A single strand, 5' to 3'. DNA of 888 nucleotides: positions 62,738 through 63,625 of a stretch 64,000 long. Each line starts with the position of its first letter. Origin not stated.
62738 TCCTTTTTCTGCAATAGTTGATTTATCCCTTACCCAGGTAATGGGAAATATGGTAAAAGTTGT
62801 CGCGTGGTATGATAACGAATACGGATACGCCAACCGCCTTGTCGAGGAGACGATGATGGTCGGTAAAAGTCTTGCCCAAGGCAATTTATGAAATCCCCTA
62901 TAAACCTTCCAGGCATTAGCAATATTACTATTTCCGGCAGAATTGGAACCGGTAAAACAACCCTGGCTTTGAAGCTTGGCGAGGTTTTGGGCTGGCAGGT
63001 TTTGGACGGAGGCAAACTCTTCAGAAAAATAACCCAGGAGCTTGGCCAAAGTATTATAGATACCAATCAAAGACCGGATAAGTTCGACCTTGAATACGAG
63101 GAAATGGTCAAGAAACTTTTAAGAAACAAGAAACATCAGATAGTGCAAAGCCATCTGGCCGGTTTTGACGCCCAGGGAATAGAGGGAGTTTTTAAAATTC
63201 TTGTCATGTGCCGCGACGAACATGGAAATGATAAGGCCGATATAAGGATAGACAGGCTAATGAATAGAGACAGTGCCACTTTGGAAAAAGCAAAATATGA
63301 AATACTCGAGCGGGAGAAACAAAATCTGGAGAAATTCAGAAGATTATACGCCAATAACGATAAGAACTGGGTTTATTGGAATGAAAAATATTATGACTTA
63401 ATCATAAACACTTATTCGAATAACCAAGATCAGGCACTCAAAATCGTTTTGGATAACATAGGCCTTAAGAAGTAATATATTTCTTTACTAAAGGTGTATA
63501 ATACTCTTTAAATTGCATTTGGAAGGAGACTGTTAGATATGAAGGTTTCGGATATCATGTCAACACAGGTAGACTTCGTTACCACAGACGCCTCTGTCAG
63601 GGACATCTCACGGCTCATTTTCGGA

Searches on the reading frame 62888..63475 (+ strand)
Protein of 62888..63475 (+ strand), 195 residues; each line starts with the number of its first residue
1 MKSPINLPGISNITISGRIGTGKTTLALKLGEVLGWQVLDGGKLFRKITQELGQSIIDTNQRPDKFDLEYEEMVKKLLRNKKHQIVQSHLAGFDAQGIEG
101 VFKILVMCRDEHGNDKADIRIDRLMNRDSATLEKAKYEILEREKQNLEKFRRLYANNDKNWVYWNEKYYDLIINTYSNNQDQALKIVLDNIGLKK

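Call 51: find_encoding_contigs(protein=window:62888-63475:+, flank=10000, max_places=4)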
Protein window:62888-63475:+ (195 aa): 8 contigs read that carry it; 4 places shown.
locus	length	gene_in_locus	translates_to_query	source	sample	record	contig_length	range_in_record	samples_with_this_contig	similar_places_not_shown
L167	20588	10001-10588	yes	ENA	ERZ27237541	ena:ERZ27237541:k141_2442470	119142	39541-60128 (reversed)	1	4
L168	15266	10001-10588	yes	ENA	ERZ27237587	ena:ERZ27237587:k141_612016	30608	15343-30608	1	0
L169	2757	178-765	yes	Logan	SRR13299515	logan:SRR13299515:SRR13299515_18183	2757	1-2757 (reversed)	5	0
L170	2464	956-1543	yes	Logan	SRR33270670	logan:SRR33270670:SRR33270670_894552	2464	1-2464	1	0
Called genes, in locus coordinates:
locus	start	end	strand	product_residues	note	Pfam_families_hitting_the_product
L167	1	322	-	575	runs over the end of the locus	PF08486:SpoIID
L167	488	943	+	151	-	PF02502:LacAB_rpiB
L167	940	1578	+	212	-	PF00834:Ribul_P_3_epim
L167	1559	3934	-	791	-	PF00912:Transgly, PF00905:Transpeptidase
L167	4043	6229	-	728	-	PF00912:Transgly, PF00905:Transpeptidase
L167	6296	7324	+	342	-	PF02674:Colicin_V, PF00188:CAP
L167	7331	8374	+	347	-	PF00162:PGK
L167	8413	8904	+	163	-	-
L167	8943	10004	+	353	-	PF00044:Gp_dh_N, PF02800:Gp_dh_C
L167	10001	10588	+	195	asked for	PF02224:Cytidylate_kin (weak), PF13189:Cytidylate_kin2, PF13238:AAA_18 (weak)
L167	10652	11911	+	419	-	PF00571:CBS, PF13489:Methyltransf_23, PF08242:Methyltransf_12 (faint), PF13649:Methyltransf_25, PF13847:Methyltransf_31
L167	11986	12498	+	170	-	PF18915:DUF5667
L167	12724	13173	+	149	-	PF22811:Zn_ribbon_NrdR, PF03477:ATP-cone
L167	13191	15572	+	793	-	PF00317:Ribonuc_red_lgN, PF02867:Ribonuc_red_lgC, PF12637:TSCPD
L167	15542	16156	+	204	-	PF01923:Cob_adeno_trans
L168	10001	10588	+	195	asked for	PF02224:Cytidylate_kin (weak), PF13189:Cytidylate_kin2, PF13238:AAA_18 (weak)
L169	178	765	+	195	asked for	PF02224:Cytidylate_kin (weak), PF13189:Cytidylate_kin2, PF13238:AAA_18 (weak)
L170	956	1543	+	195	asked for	PF02224:Cytidylate_kin (weak), PF13189:Cytidylate_kin2, PF13238:AAA_18 (weak)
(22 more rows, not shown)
